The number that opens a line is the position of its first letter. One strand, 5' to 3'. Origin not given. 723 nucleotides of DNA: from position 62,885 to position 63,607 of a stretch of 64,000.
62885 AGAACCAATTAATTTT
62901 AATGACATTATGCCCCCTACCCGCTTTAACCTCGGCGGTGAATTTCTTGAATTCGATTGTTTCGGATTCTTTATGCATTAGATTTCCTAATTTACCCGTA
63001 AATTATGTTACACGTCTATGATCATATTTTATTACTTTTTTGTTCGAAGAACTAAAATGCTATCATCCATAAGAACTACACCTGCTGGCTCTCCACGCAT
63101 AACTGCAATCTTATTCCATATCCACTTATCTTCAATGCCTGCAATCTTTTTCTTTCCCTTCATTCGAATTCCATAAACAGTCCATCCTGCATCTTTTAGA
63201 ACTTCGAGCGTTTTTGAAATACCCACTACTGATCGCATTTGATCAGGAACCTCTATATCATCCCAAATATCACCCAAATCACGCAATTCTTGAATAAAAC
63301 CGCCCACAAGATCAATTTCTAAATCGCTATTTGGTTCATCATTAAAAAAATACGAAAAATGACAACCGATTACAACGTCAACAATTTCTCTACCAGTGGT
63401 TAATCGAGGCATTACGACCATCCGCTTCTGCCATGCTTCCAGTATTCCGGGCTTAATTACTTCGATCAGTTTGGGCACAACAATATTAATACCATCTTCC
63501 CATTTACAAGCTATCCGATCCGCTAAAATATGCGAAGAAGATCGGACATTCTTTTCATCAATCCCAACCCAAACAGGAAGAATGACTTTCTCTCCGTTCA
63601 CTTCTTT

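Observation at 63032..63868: TIR-domain protein with an uncharacterised C-terminal domain of about 140 aa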

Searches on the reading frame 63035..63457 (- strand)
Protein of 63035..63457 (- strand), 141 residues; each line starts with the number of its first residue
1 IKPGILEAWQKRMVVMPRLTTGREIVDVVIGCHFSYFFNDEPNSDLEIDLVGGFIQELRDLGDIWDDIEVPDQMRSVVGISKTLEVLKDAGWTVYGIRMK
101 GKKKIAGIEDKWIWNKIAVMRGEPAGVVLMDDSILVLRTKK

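Call 20: search_solved_structures(query=A3, max_evalue=10)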
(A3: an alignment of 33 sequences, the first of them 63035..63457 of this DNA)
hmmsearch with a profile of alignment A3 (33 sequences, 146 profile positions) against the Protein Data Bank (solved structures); distinct sequences matched with E-value up to 10: 4.
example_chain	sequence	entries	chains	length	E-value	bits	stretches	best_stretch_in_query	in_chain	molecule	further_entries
8rdx_A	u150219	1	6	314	0.25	14.3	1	70-131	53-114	Protein farnesyltransferase/geranylgeranyltransferase type-1 subunit alpha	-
1ft2_A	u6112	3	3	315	0.25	14.3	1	70-131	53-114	PROTEIN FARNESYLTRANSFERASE | Protein farnesyltransferase alpha subunit | Protein farnesyltransferase/geranylgeranyltransferase type I alpha subunit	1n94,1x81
1d8d_A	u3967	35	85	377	0.35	13.8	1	70-131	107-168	farnesyltransferase (alpha subunit) | PROTEIN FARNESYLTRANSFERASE | PROTEIN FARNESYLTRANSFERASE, ALPHA SUBUNIT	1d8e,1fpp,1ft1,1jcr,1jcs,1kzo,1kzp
3pz4_A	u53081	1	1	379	0.35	13.8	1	70-131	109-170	Protein farnesyltransferase/geranylgeranyltransferase type-1 subunit alpha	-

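Call 21: search_protein_families(library=pfam, alignment_id=A3, max_evalue=10)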
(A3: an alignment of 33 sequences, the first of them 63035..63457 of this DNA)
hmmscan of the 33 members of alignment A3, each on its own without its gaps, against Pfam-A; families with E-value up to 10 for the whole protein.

A. member 1, window:63035-63457:- (141 aa): 0 families

B. families by the number of members that match (of 33 scanned): 16 families
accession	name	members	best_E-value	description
PF25744.1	T4_Y13H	2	0.018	Bacteriophage T4 Y13H protein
PF13791.11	Sigma_reg_C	2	0.15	Sigma factor regulator C-terminal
PF00463.27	ICL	1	0.00016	Isocitrate lyase family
PF08931.15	Caudo_bapla_RBP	1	0.0078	Lactophage receptor-binding protein C-terminal head domain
PF03641.19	Lysine_decarbox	1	0.029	Possible lysine decarboxylase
PF23162.1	AEP_C962R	1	0.031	C962R protein N-terminal AEP domain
PF23907.1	DUF7249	1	0.031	Family of unknown function (DUF7249)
PF08699.15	ArgoL1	1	0.038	Argonaute linker 1 domain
PF07390.16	P30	1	0.04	Mycoplasma P30 protein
PF16923.11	Glyco_hydro_63N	1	0.05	Glycosyl hydrolase family 63 N-terminal domain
PF01287.26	eIF-5a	1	0.098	Eukaryotic elongation factor 5A hypusine, DNA-binding OB fold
PF13463.12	HTH_27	1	0.11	Winged helix DNA-binding domain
PF04632.18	FUSC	1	0.13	Fusaric acid resistance protein family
PF01476.26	LysM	1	0.21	LysM domain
PF13416.11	SBP_bac_8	1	0.25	Bacterial extracellular solute-binding protein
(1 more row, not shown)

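Call 23: predict_structure(alignment_id=A3)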
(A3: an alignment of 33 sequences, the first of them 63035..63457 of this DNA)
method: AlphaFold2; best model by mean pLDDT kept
length: 141 residues; sequences in the alignment: 33
mean_pLDDT: 92.8   pTM: 0.84
mean pLDDT of the five models: 92.8, 92.6, 91.8, 91.7, 91.1
residues with pLDDT >= 90: 118; 70-90: 12; 50-70: 11; < 50: 0
segments of 3 or more residues with pLDDT < 50: none
pLDDT, mean of each block of 10 residues (from residue 1): 65 92 98 95 98 98 95 98 98 97 90 97 95 89 52
secondary structure, 60 per line:
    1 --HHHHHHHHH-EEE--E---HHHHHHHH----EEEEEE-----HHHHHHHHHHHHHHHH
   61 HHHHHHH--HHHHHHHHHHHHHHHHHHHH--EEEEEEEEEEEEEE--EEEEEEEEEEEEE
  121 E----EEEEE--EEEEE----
elements in order: H3-11 E13-15 H22-29 E34-39 H45-67 H70-89 E92-105 E108-121 E126-130 E133-137

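Call 26: fold_search(model_id=the predicted structure, library=pdb)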
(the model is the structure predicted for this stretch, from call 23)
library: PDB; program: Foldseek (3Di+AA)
matches with E <= 10: 721; with E <= 0.001: 0
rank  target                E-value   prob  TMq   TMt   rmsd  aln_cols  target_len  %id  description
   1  9a7h_B                5.9e-02  0.35  0.23  0.32  10.5        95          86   17  Integrative model of YUND-SP5S by crosslinking MS and deep learning (released 2024-09-18)
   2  2eh1_B                7.6e-02  0.41  0.24  0.34  10.8        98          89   10  Stage V Sporolation Protein S (SpoVS) from Thermus thermophilus (released 2007-09-04)
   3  2ek0_A                8.7e-02  0.47  0.26  0.37  10.7        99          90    9  Stage V Sporolation Protein S (SPOVS) from Thermus thermophilus Zinc form (released 2007-09-25)
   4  2eh1_A                1.9e-01  0.28  0.24  0.34  10.8        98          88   10  Stage V Sporolation Protein S (SpoVS) from Thermus thermophilus (released 2007-09-04)
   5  8fak_A                2.6e-01  0.41  0.21  0.28   6.7        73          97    7  DNA replication fork binding triggers structural changes in the PriA DNA helicase that regulate the PriA-PriB replicat (released 2023-05-10)
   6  4uxo_C                2.6e-01  0.15  0.17  0.09   7.6        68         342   10  Conserved mechanisms of microtubule-stimulated ADP release, ATP binding, and force generation in transport kinesins (released 2014-09-24)
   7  2pnh_B                3.8e-01  0.28  0.20  0.28   7.3        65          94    6  Escherichia coli PriB E39A variant (released 2007-08-07)
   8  8bjs_A                4.1e-01  0.15  0.18  0.10   6.5        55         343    9  Apo KIF20A[55-510] crystal structure (released 2023-10-04)
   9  7msc_q                4.1e-01  0.13  0.18  0.24   8.0        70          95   14  Mtb 70SIC in complex with MtbEttA at Pre_R0 state (released 2022-02-02)
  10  3zge_A                4.4e-01  0.28  0.27  0.05  15.4        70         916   11  Greater efficiency of photosynthetic carbon fixation due to single amino acid substitution (released 2013-02-27)
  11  3zge_B                4.4e-01  0.15  0.23  0.04  15.7        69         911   13  Greater efficiency of photosynthetic carbon fixation due to single amino acid substitution (released 2013-02-27)
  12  5v93_q                4.7e-01  0.11  0.17  0.22   8.2        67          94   13  Cryo-EM structure of the 70S ribosome from Mycobacterium tuberculosis bound with Capreomycin (released 2017-09-20)
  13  7sfr_q                4.7e-01  0.10  0.17  0.23   8.1        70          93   14  Unmethylated Mtb Ribosome 50S with SEQ-9 (released 2022-10-12)
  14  8uu7_q                4.7e-01  0.08  0.15  0.22   7.2        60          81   10  Cryo-EM structure of the Listeria innocua 70S ribosome in complex with HflXr, HPF, and E-site tRNA (structure II-B) (released 2024-02-28)
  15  9crn                  5.0e-01  0.11  0.27  0.14   9.0       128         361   15  Crystal structure of Streptococcus pyogenes TglA (released 2024-08-14)
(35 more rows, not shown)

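Call 27: search_protein_representatives(alignment_id=A3)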
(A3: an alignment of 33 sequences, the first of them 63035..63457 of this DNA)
Query: 33 sequences, 146 profile positions. Proteins with E-value up to 0.001 (for the whole library): 970; up to 1e-10: 567; up to 1e-30: 14. The best 150 are listed.
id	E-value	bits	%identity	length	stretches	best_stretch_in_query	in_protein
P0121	1.5e-50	186.9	-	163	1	1-143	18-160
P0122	2.4e-46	173.3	-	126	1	22-141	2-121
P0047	3.7e-46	172.7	-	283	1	1-143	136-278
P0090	2.1e-40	154.0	-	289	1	1-143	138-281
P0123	2.8e-40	153.7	-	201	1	1-144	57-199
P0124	3.1e-40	153.5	-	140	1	6-144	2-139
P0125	2.1e-38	147.6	-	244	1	2-143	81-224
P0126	1.3e-36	141.7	-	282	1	1-142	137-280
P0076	2.4e-36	140.9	-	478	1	1-140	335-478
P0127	4.2e-34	133.6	-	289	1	2-144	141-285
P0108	4.3e-33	130.3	-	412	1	1-140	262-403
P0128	1.0e-31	125.9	-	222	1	14-143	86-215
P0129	3.9e-31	124.0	-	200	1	1-109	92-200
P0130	8.7e-31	122.9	-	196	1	4-139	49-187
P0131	1.4e-30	122.2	-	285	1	2-144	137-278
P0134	5.1e-29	117.1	-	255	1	15-133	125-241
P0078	1.4e-26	109.2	-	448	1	2-140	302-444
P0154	2.7e-26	108.3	-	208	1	13-142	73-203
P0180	4.6e-25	104.3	-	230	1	11-138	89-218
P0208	2.4e-23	98.8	-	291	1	7-134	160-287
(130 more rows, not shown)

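Call 30: search_protein_families(library=pfam, alignment_id=A4, max_evalue=0.01)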
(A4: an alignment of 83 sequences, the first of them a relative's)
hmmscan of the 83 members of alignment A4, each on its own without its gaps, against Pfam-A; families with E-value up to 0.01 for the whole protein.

A. member 1, P0133 (247 aa): 1 family
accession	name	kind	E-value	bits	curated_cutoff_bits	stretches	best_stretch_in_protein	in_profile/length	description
PF13391.12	HNH_2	-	0.00028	21.1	21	1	19-80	1-59/66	HNH endonuclease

B. families by the number of members that match (of 83 scanned): 28 families (the first 25 are shown)
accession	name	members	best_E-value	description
PF13391.12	HNH_2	43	9.9e-08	HNH endonuclease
PF01381.28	HTH_3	28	1.1e-15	Helix-turn-helix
PF13560.12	HTH_31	28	1.8e-11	Helix-turn-helix domain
PF13443.12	HTH_26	27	1.5e-09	Cro/C1-type HTH DNA-binding domain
PF12844.13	HTH_19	19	3.4e-08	Helix-turn-helix domain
PF13413.12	HTH_25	16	7.4e-06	Helix-turn-helix domain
PF20432.4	Xre-like-HTH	9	2.4e-05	Antitoxin Xre-like helix-turn-helix domain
PF13384.12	HTH_23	5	1.8e-05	Homeodomain-like domain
PF01844.29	HNH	4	0.00013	HNH endonuclease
PF13518.12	HTH_28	4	0.00027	Helix-turn-helix domain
PF08279.18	HTH_11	3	0.0011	HTH domain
PF13676.11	TIR_2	2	1.1e-19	TIR domain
PF01582.25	TIR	2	1.3e-10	TIR domain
PF04545.22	Sigma70_r4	2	0.00097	Sigma-70, region 4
PF13744.12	HTH_37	2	0.0061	Helix-turn-helix domain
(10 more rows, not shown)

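Call 37: fold_search(model_id=the predicted structure, library=viral)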
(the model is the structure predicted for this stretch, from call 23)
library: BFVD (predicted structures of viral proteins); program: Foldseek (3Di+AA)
matches with E <= 10: 737; with E <= 0.001: 0
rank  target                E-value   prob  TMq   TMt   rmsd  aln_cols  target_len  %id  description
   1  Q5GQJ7                7.5e-03  0.38  0.19  0.06  13.0       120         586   12  Hypothetical-Protein / belonging to T4-LIKE GC: 841 [Synechococcus phage S-PM2]
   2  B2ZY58                1.1e-01  0.23  0.23  0.30   8.3        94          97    8  Uncharacterized protein [Ralstonia phage phiRSL1]
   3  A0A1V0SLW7            1.2e-01  0.33  0.23  0.32  10.7        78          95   12  Leucine-rich repeat protein (Fragment) [Klosneuvirus KNV1]
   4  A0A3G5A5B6            1.2e-01  0.33  0.23  0.14  10.5        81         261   15  Uncharacterized protein [Homavirus sp.]
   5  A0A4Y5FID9            1.4e-01  0.14  0.17  0.21  11.6        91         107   13  Uncharacterized protein [Lactobacillus phage SAC12B]
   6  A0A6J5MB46            1.4e-01  0.14  0.25  0.19  10.4       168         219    8  Uncharacterized protein [uncultured Caudovirales phage]
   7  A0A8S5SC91            1.4e-01  0.09  0.13  0.14   9.8        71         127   13  Single strand binding protein [Siphoviridae sp. ctqBc4]
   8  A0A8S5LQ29            1.5e-01  0.35  0.18  0.18   9.1        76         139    8  Single-stranded DNA-binding protein [Siphoviridae sp. ctVFv13]
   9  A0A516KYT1            1.9e-01  0.23  0.17  0.19  11.2        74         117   12  (no name in the UniProt tables at hand)
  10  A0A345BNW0            1.9e-01  0.16  0.23  0.33  12.1       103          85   13  (no name in the UniProt tables at hand)
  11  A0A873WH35            2.3e-01  0.41  0.30  0.40   7.7        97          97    8  (no name in the UniProt tables at hand)
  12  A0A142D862            2.6e-01  0.05  0.14  0.08  16.8       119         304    9  Maturation (Fragment) [Leviviridae sp.]
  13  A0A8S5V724            2.8e-01  0.18  0.18  0.28  11.4        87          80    7  Uncharacterized protein [CrAss-like virus sp. ctXt06]
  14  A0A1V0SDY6            2.8e-01  0.13  0.22  0.05  13.3       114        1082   13  Superfamily II helicase [Indivirus ILV1]
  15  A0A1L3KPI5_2          2.8e-01  0.10  0.20  0.04  17.1       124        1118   10  RNA-dependent RNA polymerase [Beihai bunya-like virus 3]
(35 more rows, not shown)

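Call 39: find_encoding_contigs(protein=P0134, flank=6000, max_places=4)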
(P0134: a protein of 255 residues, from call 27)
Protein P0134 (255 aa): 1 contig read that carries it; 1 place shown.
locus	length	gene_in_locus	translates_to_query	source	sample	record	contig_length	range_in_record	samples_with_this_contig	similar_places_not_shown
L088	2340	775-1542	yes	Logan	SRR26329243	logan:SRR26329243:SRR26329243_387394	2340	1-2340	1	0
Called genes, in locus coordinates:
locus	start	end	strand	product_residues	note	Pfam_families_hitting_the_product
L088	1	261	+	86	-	?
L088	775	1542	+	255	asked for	PF13391:HNH_2 (faint)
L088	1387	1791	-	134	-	-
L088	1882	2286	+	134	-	-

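Call 40: find_encoding_contigs(protein=P0154, flank=6000, max_places=4)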
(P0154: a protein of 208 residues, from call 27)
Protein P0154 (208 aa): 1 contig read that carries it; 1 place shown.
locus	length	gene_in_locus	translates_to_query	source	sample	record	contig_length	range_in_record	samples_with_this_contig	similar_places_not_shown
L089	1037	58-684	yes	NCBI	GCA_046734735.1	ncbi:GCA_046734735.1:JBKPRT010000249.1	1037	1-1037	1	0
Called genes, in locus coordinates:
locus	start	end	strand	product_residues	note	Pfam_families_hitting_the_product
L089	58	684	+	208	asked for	PF01381:HTH_3, PF12844:HTH_19 (weak), PF13443:HTH_26, PF13560:HTH_31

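Call 45: search_protein_families(library=pfam, proteins=[P0208], max_evalue=0.1)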
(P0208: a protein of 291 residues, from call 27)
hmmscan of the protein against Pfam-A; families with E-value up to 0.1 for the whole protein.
P0208 (291 aa): 2 families
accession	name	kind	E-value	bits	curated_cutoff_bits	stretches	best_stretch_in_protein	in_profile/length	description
PF04326.19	SLFN_AlbA_2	-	1.2e-21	77.9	25.3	1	14-125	1-117/118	Schlafen, AlbA_2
PF22135.1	Cwp8_D3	-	0.05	14.4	27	0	171-203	14-47/94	Cell wall binding protein Cwp8 domain 3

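Call 46: search_protein_families(library=padloc, proteins=[P0134, P0154, P0208], max_evalue=0.01)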
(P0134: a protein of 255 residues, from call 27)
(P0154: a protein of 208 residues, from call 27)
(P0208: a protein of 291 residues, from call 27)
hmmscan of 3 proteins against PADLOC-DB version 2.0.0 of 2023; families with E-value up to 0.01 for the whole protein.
P0134 (255 aa): 16 families
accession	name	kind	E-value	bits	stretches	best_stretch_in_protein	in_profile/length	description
PDLC04772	PDC-M68A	-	3e-26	90.9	1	4-104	6-109/253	-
PDLC01997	SAVED1--SAVED_HNH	-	4.6e-24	83.6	1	3-114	6-118/368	-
PDLC00739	Effector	-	4.6e-22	76.8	1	3-111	8-119/378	Endonuclease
PDLC00749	Effector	-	8.6e-20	69.1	1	3-111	16-128/395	Endonuclease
PDLC00746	Effector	-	4.7e-17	60.1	1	3-106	17-122/389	Endonuclease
PDLC00751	Effector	-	1.5e-14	52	1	2-106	130-237/530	Endonuclease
PDLC00747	Effector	-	1e-13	49.2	1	4-105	13-121/373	Endonuclease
PDLC00743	Effector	-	5.2e-12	43.6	1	3-110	3-114/384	Endonuclease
PDLC01998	SAVED1--SAVED_HNH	-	7e-12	42.8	1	3-107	114-221/506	-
PDLC04773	PDC-M68A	-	5.4e-10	37.7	1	66-103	9-46/200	-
PDLC00742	Effector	-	9.3e-10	35.8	1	3-104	121-225/527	Endonuclease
PDLC00406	SduA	-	2.9e-09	35.4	1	4-104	19-117/326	DUF4263 domain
PDLC00740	Effector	-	3.5e-09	33.9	1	5-103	18-120/391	Endonuclease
PDLC02000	Effector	-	1.4e-06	25.4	1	4-107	147-253/524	SAVED1--SAVED_HNH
PDLC00738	Effector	-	1.9e-06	24.9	1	4-107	148-254/529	Endonuclease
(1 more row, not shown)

P0154 (208 aa): 19 families
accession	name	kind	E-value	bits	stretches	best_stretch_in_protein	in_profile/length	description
PDLC02926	HTH_VI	-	3e-12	44.6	1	2-64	1-64/92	-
PDLC03949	RmrA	-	1.4e-09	35.4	1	5-74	5-75/363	-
PDLC03946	RmrA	-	1.1e-08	32.3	1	4-69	4-70/357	-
PDLC04142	capH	-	3.5e-08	32.4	1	2-69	6-73/103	capH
PDLC03945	RmrA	-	3.9e-07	27.6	1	1-67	1-68/394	-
PDLC03951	RmrA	-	1.3e-05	22.4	1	4-69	10-76/400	-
PDLC03954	RmrA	-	1.5e-05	22.1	1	4-63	12-72/380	-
PDLC03947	RmrA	-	2.2e-05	21.4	1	3-68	12-78/383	-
PDLC03953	RmrA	-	3.1e-05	21.4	1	3-68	6-72/373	-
PDLC03952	RmrA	-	5.7e-05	20.1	1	3-69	23-90/395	-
PDLC04775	PDC-M69A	-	0.00016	20.1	1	2-61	7-67/113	-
PDLC03956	RmrA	-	0.00018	18.7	1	5-67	11-74/399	-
PDLC03948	RmrA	-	0.00069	16.6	1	4-63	10-70/397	-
PDLC03664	Control_protein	-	0.00071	18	1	3-59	14-71/74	control protein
PDLC03665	Control_protein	-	0.0013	17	1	3-59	9-67/77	control protein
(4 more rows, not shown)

P0208 (291 aa): 0 families

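Call 48: search_dna_similar(query=window:63035-63457:-, collection=plasmids, mode=protein, max_evalue=0.001, max_rows=25)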
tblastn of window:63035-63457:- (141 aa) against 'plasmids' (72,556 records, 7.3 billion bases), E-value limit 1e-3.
No match.

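Call 49: search_dna_similar(query=window:63035-63457:-, collection=phages, mode=protein, max_evalue=0.001, max_rows=25)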
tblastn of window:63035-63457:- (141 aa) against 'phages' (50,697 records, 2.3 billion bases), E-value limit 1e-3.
No match.

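Call 56: find_encoding_contigs(protein=P0128, flank=6000, max_places=3)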
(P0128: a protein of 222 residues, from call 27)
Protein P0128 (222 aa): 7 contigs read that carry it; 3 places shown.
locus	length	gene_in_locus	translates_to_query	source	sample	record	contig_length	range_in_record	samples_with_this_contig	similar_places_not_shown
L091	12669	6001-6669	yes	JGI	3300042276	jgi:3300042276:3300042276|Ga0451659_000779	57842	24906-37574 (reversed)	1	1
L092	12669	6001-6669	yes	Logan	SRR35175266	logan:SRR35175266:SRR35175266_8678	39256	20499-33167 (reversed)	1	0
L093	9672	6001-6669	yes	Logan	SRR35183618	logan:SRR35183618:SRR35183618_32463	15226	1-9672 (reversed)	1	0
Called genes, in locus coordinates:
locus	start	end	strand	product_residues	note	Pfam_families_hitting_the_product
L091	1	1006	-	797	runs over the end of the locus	PF22977:WHD (faint), PF00004:AAA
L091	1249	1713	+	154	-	-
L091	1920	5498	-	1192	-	PF01833:TIG (faint), PF09603:Fib_succ_major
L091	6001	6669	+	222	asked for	PF13560:HTH_31 (weak), PF01381:HTH_3, PF13443:HTH_26 (weak)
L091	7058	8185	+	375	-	PF14281:PDDEXK_4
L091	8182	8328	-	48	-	-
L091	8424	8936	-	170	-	-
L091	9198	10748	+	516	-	-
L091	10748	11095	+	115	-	PF12728:HTH_17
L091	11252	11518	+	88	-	-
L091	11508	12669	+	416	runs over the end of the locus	PF13289:SIR2_2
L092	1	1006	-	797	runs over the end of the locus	PF22977:WHD (faint), PF00004:AAA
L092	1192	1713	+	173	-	PF21785:Bflower_2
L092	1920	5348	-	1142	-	PF01833:TIG (faint), PF09603:Fib_succ_major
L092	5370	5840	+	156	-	-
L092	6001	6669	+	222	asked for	PF13560:HTH_31 (weak), PF01381:HTH_3, PF13443:HTH_26 (weak)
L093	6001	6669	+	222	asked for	PF13560:HTH_31 (weak), PF01381:HTH_3, PF13443:HTH_26 (weak)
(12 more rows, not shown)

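Call 70: search_protein_families(library=phrogs, alignment_id=A3, max_evalue=0.01)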
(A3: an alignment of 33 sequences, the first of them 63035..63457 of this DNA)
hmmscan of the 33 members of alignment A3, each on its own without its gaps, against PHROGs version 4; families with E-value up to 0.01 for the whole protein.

A. member 1, window:63035-63457:- (141 aa): 0 families

B. families by the number of members that match (of 33 scanned): 0 families

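Call 85: find_encoding_contigs(protein=P0180, flank=5000, max_places=3)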
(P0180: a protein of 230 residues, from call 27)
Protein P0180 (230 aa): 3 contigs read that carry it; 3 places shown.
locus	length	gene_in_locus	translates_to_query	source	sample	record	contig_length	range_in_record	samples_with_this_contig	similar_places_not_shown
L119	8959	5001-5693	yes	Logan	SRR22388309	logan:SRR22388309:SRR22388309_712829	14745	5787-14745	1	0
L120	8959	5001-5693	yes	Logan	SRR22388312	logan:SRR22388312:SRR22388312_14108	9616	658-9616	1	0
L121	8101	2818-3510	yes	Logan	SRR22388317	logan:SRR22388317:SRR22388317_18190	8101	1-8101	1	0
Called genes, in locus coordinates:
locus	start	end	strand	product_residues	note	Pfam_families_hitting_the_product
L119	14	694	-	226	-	-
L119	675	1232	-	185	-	-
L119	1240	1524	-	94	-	-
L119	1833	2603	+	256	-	-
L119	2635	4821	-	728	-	PF04471:Mrr_cat, PF22722:NA-iREase1, PF13156:Mrr_cat_2 (weak), PF10356:RRG7 (weak)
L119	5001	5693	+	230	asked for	PF01381:HTH_3, PF13443:HTH_26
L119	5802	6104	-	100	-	PF14213:DUF4325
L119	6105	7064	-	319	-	-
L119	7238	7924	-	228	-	PF13489:Methyltransf_23, PF13847:Methyltransf_31, PF08241:Methyltransf_11, PF08242:Methyltransf_12, PF13649:Methyltransf_25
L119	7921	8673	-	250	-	PF22769:DCD, PF00692:dUTPase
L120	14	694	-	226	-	-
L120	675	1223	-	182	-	-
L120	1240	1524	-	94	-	-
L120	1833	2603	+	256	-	-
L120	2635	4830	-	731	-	PF04471:Mrr_cat, PF22722:NA-iREase1, PF13156:Mrr_cat_2 (weak), PF10356:RRG7 (weak)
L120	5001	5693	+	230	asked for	PF01381:HTH_3, PF13443:HTH_26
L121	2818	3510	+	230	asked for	PF01381:HTH_3, PF13443:HTH_26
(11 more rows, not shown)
